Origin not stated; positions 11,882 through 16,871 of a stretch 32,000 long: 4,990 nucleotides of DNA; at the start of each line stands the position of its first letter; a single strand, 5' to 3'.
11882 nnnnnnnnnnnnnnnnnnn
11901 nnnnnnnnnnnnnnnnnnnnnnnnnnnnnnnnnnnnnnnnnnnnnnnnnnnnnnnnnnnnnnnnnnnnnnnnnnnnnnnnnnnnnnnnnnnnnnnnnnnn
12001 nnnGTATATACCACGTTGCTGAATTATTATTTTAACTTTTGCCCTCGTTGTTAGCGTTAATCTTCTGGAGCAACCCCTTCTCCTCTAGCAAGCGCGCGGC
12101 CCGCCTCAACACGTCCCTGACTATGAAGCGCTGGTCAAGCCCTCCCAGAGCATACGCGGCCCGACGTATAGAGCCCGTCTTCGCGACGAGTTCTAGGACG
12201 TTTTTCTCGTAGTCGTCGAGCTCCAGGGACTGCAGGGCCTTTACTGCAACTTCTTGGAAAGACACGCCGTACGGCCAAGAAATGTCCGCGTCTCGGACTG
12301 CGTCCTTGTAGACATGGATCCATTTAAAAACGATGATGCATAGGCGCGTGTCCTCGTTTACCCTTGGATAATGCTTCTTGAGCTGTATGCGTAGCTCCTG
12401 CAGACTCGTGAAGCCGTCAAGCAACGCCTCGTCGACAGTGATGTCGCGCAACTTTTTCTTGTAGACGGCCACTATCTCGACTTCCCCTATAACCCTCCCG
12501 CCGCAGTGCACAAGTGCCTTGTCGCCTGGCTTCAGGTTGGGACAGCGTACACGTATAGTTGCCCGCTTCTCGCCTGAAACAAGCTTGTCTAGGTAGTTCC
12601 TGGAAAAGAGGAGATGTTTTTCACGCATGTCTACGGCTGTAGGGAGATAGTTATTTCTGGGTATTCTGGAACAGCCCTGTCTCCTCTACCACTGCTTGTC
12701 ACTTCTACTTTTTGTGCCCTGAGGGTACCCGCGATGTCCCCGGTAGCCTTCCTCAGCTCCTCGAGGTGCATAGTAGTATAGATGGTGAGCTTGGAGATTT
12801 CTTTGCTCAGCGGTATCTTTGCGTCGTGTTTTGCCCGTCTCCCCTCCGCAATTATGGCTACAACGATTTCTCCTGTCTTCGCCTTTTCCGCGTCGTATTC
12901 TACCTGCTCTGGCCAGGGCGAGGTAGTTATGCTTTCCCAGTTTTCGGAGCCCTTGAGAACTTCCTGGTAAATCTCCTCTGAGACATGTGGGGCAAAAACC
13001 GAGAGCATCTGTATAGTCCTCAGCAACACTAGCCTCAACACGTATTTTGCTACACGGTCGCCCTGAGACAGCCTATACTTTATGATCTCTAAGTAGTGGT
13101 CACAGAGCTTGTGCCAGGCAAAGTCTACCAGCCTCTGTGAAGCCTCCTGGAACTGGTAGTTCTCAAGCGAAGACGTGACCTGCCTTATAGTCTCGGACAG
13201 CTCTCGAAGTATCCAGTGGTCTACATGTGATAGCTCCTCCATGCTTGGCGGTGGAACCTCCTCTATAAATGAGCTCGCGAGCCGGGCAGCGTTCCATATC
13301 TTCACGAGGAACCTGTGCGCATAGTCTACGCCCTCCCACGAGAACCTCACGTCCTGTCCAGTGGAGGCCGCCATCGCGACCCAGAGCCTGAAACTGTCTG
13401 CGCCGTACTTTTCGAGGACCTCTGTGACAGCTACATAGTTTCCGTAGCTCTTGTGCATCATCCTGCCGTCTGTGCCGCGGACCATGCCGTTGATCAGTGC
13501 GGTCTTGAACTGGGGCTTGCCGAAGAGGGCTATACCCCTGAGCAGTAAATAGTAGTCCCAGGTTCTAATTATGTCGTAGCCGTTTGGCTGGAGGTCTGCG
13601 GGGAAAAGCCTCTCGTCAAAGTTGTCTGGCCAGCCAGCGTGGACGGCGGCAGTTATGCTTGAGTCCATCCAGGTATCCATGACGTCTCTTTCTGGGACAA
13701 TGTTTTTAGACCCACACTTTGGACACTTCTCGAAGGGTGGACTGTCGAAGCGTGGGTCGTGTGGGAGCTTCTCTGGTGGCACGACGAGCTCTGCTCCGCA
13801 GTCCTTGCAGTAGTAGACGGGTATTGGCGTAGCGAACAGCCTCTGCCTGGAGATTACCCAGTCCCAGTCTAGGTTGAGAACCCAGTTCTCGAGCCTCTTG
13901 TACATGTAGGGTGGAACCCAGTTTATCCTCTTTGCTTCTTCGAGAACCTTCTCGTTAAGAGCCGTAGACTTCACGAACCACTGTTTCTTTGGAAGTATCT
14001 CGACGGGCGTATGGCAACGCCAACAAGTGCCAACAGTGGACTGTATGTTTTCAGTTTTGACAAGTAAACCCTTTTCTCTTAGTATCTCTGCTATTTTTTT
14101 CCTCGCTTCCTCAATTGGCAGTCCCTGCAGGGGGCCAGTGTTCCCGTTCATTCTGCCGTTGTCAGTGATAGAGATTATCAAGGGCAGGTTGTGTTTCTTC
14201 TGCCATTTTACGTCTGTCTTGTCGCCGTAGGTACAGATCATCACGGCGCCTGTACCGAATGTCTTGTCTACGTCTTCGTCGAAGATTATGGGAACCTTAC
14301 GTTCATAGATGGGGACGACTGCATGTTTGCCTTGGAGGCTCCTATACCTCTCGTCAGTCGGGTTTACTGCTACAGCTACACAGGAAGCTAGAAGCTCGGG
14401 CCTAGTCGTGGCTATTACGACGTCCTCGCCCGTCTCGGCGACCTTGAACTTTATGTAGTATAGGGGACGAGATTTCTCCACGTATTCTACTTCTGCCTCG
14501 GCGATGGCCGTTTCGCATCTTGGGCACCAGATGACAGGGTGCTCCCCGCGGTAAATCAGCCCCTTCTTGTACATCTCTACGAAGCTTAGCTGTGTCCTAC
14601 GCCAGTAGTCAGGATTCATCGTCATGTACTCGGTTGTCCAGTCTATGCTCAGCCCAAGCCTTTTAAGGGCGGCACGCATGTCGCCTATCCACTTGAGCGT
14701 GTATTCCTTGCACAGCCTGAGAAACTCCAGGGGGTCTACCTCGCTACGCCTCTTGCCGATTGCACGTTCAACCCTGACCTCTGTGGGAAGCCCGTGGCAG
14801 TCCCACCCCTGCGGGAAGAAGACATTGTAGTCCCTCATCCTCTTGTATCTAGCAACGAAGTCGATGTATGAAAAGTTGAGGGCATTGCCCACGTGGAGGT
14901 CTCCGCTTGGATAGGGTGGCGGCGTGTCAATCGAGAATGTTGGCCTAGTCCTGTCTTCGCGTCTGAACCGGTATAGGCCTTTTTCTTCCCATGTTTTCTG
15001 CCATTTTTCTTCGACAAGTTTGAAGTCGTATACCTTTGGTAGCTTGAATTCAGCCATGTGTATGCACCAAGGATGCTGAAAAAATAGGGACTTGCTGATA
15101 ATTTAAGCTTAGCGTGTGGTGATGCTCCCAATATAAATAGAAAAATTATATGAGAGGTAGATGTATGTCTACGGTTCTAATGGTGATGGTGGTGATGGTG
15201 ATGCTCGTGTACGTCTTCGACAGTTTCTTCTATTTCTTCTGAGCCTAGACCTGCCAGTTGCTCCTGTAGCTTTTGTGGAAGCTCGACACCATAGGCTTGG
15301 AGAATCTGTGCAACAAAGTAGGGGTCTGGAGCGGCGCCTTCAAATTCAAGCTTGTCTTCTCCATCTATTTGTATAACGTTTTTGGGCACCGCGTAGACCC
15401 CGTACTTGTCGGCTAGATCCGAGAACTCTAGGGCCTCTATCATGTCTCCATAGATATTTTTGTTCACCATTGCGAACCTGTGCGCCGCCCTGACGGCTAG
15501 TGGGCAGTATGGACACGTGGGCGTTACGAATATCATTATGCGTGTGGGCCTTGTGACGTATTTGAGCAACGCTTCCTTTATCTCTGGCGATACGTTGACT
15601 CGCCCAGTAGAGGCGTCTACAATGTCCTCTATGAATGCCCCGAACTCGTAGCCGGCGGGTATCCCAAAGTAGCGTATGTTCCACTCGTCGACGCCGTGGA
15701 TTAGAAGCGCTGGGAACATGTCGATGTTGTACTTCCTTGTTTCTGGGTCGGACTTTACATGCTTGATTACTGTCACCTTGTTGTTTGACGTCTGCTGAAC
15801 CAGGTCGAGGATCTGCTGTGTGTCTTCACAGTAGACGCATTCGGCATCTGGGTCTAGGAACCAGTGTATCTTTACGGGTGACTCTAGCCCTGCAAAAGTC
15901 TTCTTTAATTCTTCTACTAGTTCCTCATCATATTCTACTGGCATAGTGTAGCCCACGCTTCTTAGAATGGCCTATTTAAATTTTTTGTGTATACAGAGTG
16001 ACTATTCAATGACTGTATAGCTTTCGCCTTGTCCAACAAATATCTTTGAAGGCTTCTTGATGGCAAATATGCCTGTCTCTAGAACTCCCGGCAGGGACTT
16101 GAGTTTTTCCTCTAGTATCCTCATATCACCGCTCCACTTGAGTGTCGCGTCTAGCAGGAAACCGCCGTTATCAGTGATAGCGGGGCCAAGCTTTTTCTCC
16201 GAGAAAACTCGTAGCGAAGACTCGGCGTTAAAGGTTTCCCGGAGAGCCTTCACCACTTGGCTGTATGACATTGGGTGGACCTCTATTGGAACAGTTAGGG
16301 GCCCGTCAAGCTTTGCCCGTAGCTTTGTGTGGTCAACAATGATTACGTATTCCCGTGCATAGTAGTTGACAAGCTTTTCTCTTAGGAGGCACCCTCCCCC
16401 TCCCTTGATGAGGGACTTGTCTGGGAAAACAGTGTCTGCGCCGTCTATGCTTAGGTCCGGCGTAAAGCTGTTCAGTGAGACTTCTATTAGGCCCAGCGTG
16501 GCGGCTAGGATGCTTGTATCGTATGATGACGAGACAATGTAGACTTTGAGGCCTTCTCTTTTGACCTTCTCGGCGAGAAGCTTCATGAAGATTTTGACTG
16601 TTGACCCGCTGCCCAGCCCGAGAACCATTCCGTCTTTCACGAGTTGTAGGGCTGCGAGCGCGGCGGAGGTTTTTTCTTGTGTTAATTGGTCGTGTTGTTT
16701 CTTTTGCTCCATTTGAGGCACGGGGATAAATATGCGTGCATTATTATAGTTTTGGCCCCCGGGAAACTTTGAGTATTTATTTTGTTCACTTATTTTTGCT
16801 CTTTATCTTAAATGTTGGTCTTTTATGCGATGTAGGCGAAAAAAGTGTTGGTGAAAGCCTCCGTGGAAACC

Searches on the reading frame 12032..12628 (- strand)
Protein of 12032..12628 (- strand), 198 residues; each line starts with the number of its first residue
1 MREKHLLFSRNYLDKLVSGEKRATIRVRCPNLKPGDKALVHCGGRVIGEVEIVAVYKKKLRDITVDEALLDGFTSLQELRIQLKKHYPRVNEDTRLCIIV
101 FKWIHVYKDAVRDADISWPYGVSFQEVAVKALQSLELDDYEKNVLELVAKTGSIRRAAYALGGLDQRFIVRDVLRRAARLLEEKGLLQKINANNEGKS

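Call 10: find_related_loci(query=window:12032-12628:-, collection=genome_contigs, flank=6000)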
Query window:12032-12628:- (198 aa) in genome_contigs; peptide patterns used: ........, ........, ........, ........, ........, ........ (x = any residue, [..] = any of these).
117 stretches matched a pattern, but none encodes a relative of the query by tblastn (E <= 1e-3).
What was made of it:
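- Tried and rejected: The ASCH neighbour was used as a probe in genome_contigs and found no relative (call 10).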

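Call 18: search_protein_families(library=pfam, proteins=[window:12032-12628:-])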
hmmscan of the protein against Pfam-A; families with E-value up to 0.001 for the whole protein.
window:12032-12628:- (198 aa): 1 family
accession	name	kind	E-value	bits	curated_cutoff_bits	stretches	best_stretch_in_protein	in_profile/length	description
PF04266.20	ASCH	-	1e-16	62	21.2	1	8-104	3-102/103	ASCH domain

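Call 24: find_encoding_contigs(protein=window:12032-12628:-, flank=5000)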
Protein window:12032-12628:- (198 aa): 23 contigs read that carry it; 6 places shown.
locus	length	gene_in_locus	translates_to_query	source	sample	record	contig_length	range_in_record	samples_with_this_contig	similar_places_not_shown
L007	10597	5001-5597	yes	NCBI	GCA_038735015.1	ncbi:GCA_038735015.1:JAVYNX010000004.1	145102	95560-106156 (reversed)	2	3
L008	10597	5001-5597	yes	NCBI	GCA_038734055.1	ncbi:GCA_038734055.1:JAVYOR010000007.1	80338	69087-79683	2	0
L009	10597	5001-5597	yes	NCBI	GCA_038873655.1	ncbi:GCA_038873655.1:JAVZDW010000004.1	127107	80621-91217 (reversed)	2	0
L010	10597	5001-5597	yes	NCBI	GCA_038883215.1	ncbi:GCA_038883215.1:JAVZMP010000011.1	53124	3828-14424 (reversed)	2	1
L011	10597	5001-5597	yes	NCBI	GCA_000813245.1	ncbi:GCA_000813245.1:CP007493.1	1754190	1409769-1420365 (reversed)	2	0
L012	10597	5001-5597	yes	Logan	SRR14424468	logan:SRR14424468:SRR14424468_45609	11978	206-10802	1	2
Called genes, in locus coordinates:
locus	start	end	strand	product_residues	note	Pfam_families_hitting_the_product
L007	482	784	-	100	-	-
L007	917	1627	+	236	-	PF00455:DeoRC (faint), PF06026:Rib_5-P_isom_A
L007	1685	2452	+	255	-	PF00462:Glutaredoxin (faint), PF13192:Thioredoxin_3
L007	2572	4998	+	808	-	PF00133:tRNA-synt_1, PF01406:tRNA-synt_1e (faint), PF09334:tRNA-synt_1g, PF13603:tRNA-synt_1_2 (faint), PF08264:Anticodon_1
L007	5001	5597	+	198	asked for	PF04266:ASCH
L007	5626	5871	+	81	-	-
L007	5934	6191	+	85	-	PF01247:Ribosomal_L35Ae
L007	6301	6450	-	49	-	-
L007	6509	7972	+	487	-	PF22025:ThiI_fer, PF02926:THUMP, PF02568:ThiI, PF06508:QueC (faint), PF00581:Rhodanese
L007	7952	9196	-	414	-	PF04389:Peptidase_M28, PF01546:Peptidase_M20 (weak)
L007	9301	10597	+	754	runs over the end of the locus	PF00708:Acylphosphatase, PF07503:zf-HYPF, PF01300:Sua5_yciO_yrdC, PF17788:HypF_C, PF22521:HypF_C_2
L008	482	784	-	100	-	-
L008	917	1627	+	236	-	PF00455:DeoRC (faint), PF06026:Rib_5-P_isom_A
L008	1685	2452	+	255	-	PF00462:Glutaredoxin (faint), PF13192:Thioredoxin_3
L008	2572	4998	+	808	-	PF00133:tRNA-synt_1, PF01406:tRNA-synt_1e (faint), PF09334:tRNA-synt_1g, PF13603:tRNA-synt_1_2 (faint), PF08264:Anticodon_1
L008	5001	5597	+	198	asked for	PF04266:ASCH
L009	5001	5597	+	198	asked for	PF04266:ASCH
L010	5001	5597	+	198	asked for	PF04266:ASCH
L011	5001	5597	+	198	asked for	PF04266:ASCH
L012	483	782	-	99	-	-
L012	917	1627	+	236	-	PF00455:DeoRC (faint), PF06026:Rib_5-P_isom_A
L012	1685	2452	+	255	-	PF00462:Glutaredoxin (faint), PF13192:Thioredoxin_3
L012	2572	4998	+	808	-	PF00133:tRNA-synt_1, PF01406:tRNA-synt_1e (faint), PF09334:tRNA-synt_1g, PF13603:tRNA-synt_1_2 (faint), PF08264:Anticodon_1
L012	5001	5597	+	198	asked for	PF04266:ASCH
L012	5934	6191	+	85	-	PF01247:Ribosomal_L35Ae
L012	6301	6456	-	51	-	-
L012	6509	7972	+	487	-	PF22025:ThiI_fer, PF02926:THUMP, PF02568:ThiI, PF06508:QueC (faint), PF00581:Rhodanese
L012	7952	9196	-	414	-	PF04389:Peptidase_M28, PF01546:Peptidase_M20 (weak)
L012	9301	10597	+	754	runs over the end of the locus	PF00708:Acylphosphatase, PF07503:zf-HYPF, PF01300:Sua5_yciO_yrdC, PF17788:HypF_C, PF22521:HypF_C_2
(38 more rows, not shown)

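Call 27: find_homologous_proteins(query=window:12032-12628:-, max_evalue=1e-10)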
Query window:12032-12628:- (198 aa): 12 proteins with E <= 1e-10 among 548 candidates.
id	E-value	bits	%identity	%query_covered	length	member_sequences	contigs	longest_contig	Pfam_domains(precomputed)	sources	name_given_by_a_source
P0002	1.7e-123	427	98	100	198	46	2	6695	PF04266.21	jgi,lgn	jgi:hypothetical protein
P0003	6.3e-88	311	70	96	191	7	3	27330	PF04266.21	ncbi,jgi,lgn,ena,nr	ncbi:MAG: ASCH domain-containing protein [Thermofilum sp.]|jgi:hypothetical protein|nr:ASCH domain-c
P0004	3.9e-74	266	62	97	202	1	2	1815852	PF04266.21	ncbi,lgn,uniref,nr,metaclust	ncbi:ASCH domain-containing protein [Thermofilum pendens]|uniref:ASCH domain-containing protein n=1 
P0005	1.2e-62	229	76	74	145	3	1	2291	-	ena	-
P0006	3.4e-41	159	78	44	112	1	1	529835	PF04266.21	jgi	jgi:hypothetical protein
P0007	7.8e-33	132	43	93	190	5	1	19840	PF04266.21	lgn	-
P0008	8.2e-33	132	42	93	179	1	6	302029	PF04266.21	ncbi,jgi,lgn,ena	-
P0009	2.3e-32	130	41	93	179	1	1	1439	PF04266.21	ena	-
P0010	1.5e-31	127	41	93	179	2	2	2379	PF04266.21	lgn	-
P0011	1.8e-31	127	43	87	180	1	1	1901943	PF04266.21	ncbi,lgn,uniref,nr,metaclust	ncbi:ASCH domain-containing protein [Archaeoglobus veneficus]|uniref:ASCH domain protein n=1 Tax=Arc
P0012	1.8e-28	117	38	93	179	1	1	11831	PF04266.21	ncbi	-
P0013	2.2e-28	117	41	91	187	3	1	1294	PF04266.21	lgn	-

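Call 28: find_encoding_contigs(protein=P0003, flank=4000, max_places=4)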
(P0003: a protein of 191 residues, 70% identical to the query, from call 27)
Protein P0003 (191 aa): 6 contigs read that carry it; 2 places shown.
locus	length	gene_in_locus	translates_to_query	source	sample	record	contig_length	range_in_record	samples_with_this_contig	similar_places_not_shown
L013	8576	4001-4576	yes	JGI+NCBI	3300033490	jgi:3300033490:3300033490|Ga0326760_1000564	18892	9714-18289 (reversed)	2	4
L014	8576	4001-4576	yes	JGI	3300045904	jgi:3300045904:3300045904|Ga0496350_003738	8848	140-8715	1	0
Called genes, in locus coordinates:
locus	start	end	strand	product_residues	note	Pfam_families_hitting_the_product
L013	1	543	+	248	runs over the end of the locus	PF06026:Rib_5-P_isom_A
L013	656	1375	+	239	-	PF00085:Thioredoxin (faint), PF00462:Glutaredoxin (faint), PF13192:Thioredoxin_3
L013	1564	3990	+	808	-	PF00133:tRNA-synt_1, PF01406:tRNA-synt_1e (faint), PF09334:tRNA-synt_1g, PF13603:tRNA-synt_1_2 (faint), PF08264:Anticodon_1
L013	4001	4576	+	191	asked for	PF04266:ASCH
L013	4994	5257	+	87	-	PF01247:Ribosomal_L35Ae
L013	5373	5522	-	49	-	-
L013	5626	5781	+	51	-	-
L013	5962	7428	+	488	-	PF22025:ThiI_fer, PF02926:THUMP, PF02568:ThiI, PF06508:QueC (faint), PF00581:Rhodanese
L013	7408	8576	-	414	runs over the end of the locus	PF04389:Peptidase_M28, PF01546:Peptidase_M20 (weak)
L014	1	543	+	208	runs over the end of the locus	PF06026:Rib_5-P_isom_A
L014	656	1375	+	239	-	PF00085:Thioredoxin (faint), PF00462:Glutaredoxin (faint), PF13192:Thioredoxin_3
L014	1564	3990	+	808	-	PF00133:tRNA-synt_1, PF01406:tRNA-synt_1e (faint), PF09334:tRNA-synt_1g, PF13603:tRNA-synt_1_2 (faint), PF08264:Anticodon_1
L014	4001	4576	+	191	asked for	PF04266:ASCH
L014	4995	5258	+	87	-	PF01247:Ribosomal_L35Ae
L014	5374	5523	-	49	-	-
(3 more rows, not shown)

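Call 29: find_encoding_contigs(protein=P0004, flank=4000, max_places=3)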
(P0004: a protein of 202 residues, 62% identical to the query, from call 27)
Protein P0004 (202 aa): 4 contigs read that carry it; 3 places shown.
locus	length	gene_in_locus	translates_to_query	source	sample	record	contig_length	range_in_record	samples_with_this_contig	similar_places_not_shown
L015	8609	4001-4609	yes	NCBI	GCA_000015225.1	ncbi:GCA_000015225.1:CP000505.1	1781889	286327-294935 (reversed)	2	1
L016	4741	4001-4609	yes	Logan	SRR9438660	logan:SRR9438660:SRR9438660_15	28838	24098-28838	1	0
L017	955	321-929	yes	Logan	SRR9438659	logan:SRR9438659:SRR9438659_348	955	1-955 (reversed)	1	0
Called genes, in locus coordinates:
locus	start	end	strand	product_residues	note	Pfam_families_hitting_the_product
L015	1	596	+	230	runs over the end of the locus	PF00455:DeoRC (faint), PF06026:Rib_5-P_isom_A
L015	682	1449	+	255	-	PF00462:Glutaredoxin (faint), PF13192:Thioredoxin_3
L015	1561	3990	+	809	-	PF00133:tRNA-synt_1, PF01406:tRNA-synt_1e (faint), PF09334:tRNA-synt_1g, PF13603:tRNA-synt_1_2, PF08264:Anticodon_1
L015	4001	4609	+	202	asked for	PF04266:ASCH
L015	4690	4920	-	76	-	-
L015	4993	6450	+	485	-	-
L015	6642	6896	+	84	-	-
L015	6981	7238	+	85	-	PF01247:Ribosomal_L35Ae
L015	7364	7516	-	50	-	-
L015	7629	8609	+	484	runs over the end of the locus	PF22025:ThiI_fer, PF02926:THUMP, PF02568:ThiI, PF06508:QueC (faint), PF00581:Rhodanese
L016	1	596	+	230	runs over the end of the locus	PF00455:DeoRC (faint), PF06026:Rib_5-P_isom_A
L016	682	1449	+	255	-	PF00462:Glutaredoxin (faint), PF13192:Thioredoxin_3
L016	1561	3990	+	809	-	PF00133:tRNA-synt_1, PF01406:tRNA-synt_1e (faint), PF09334:tRNA-synt_1g, PF13603:tRNA-synt_1_2, PF08264:Anticodon_1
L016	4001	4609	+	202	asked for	PF04266:ASCH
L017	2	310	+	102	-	?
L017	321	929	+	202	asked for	PF04266:ASCH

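Call 30: find_encoding_contigs(protein=P0006, flank=4000, max_places=3)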
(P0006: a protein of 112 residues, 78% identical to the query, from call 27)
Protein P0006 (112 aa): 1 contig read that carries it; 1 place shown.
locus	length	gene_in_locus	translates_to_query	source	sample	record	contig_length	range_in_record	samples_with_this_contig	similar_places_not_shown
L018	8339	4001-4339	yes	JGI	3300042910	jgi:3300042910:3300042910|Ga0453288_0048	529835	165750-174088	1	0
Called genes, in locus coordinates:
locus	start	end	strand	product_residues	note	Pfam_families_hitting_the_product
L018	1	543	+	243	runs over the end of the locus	PF06026:Rib_5-P_isom_A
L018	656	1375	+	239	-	PF00085:Thioredoxin (faint), PF00462:Glutaredoxin (faint), PF13192:Thioredoxin_3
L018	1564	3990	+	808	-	PF00133:tRNA-synt_1, PF01406:tRNA-synt_1e (faint), PF09334:tRNA-synt_1g, PF13603:tRNA-synt_1_2 (faint), PF08264:Anticodon_1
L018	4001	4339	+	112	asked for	PF04266:ASCH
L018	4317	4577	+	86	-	-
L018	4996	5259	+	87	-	PF01247:Ribosomal_L35Ae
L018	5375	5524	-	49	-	-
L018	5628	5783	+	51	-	-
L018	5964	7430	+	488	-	PF22025:ThiI_fer, PF02926:THUMP, PF02568:ThiI, PF06508:QueC (faint), PF00581:Rhodanese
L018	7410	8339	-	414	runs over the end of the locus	PF04389:Peptidase_M28, PF01546:Peptidase_M20 (weak)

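Call 58: find_encoding_contigs(protein=P0008, flank=4000, max_places=2)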
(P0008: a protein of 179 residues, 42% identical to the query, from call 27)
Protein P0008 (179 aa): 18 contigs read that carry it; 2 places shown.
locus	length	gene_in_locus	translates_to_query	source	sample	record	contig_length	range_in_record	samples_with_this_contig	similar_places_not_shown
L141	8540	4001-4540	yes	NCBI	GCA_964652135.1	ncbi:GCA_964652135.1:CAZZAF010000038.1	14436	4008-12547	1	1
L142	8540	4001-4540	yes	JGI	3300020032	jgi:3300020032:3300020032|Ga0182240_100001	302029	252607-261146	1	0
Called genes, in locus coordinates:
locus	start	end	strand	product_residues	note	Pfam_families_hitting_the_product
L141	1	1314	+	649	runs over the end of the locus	PF00482:T2SSF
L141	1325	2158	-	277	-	PF00892:EamA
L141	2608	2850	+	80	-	-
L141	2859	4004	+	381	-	PF04055:Radical_SAM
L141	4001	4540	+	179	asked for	PF04266:ASCH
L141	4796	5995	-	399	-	PF01963:TraB_PrgY_gumN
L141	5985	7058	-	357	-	PF02163:Peptidase_M50, PF00571:CBS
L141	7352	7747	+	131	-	PF09946:DUF2178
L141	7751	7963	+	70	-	PF12844:HTH_19, PF13560:HTH_31, PF01381:HTH_3, PF13443:HTH_26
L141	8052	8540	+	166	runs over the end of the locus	PF20815:GIY_YIG_2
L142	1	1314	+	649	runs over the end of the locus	PF00482:T2SSF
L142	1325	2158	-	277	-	PF00892:EamA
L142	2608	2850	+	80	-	-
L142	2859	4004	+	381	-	PF04055:Radical_SAM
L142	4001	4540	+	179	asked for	PF04266:ASCH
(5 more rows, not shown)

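Call 59: find_encoding_contigs(protein=P0007, flank=4000, max_places=2)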
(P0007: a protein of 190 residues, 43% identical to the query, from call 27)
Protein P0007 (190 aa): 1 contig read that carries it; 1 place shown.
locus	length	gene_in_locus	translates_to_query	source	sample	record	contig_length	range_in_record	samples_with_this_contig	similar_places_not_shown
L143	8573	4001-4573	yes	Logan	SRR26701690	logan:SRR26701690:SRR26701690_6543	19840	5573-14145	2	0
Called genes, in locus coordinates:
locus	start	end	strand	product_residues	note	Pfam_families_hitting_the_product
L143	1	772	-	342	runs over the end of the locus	PF01866:Diphthamide_syn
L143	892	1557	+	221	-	PF01135:PCMT, PF00398:RrnaAD (weak), PF13489:Methyltransf_23 (faint), PF13847:Methyltransf_31, PF08241:Methyltransf_11 (faint), PF13649:Methyltransf_25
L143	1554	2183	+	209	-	PF00702:Hydrolase, PF12710:HAD, PF13419:HAD_2 (weak), PF08282:Hydrolase_3 (weak)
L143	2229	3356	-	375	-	PF01478:Peptidase_A24, PF06819:Arc_PepC, PF06847:Arc_PepC_II (weak)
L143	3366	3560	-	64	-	-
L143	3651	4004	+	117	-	PF04266:ASCH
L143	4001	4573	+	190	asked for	PF04266:ASCH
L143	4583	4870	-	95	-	-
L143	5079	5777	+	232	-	PF00702:Hydrolase, PF12710:HAD, PF13419:HAD_2, PF13242:Hydrolase_like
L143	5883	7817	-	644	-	PF13584:BatD (weak)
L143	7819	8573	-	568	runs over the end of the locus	PF00482:T2SSF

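Call 74: find_encoding_contigs(protein=P0005, flank=3000, max_places=3)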
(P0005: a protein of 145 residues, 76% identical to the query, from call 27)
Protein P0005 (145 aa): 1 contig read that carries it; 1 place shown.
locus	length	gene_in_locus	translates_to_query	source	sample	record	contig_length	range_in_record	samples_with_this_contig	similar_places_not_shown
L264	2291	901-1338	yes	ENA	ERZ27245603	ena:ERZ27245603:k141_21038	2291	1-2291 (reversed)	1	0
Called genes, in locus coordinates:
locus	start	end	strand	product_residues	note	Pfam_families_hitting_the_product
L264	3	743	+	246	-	?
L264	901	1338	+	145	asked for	-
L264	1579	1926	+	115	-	PF01247:Ribosomal_L35Ae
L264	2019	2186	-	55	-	-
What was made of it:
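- Gene callers skip the ORF on some contigs (L012 in call 24, L264 in call 74).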

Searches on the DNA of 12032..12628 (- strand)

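Call 53: search_rna_families(source=L013, start=4400, end=5100, threshold=evalue, max_evalue=0.1)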
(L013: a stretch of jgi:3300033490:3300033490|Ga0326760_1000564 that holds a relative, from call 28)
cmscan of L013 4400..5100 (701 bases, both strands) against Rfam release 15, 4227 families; matches with E-value up to 0.1: 0.
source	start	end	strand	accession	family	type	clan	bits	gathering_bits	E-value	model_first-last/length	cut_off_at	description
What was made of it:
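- Tried and rejected: Rfam on the L013 spacer also found nothing (call 53).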

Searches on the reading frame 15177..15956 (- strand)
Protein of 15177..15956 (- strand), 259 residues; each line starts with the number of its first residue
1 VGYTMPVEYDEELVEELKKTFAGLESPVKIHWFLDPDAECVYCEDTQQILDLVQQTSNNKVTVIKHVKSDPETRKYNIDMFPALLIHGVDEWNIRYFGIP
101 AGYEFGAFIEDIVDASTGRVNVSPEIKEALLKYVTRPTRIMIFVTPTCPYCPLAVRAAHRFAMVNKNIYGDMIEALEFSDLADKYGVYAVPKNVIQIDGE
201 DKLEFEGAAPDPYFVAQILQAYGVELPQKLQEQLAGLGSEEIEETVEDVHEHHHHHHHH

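Call 18: search_protein_families(library=pfam, proteins=[window:15177-15956:-])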
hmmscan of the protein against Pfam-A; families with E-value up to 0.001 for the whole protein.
window:15177-15956:- (259 aa): 4 families
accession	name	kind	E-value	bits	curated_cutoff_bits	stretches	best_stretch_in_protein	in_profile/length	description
PF13192.12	Thioredoxin_3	-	1.5e-21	76.6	24.8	1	139-220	2-76/76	Thioredoxin domain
PF00462.30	Glutaredoxin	-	2.4e-06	28.1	22.9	0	140-162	1-23/60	Glutaredoxin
PF00085.26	Thioredoxin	-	5.4e-05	23.6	23.5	0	139-216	21-99/103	Thioredoxin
PF13098.12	Thioredoxin_2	-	6.5e-05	23.7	27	0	140-214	9-100/104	Thioredoxin-like domain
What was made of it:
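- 15177..15956 (-): Context gene: a PDO-like protein disulfide oxidoreductase with two thioredoxin folds (CVYC at 40, CPYC at 148) and a natural C-terminal His8 tail. I infer it as a possible partner. Pfam Thioredoxin_3 at 1.5e-21 (call 18).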

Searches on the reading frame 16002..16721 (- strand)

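Call 18: search_protein_families(library=pfam, proteins=[window:16002-16721:-])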
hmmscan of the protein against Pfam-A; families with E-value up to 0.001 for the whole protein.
window:16002-16721:- (239 aa): 2 families
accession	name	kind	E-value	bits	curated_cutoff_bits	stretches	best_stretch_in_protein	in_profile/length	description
PF06026.20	Rib_5-P_isom_A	-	7.7e-46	156.3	26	1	62-232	2-171/173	Ribose 5-phosphate isomerase A (phosphoriboisomerase A)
PF00455.28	DeoRC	-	1.5e-07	31.9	31.8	1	14-52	3-41/160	DeoR C terminal sensor domain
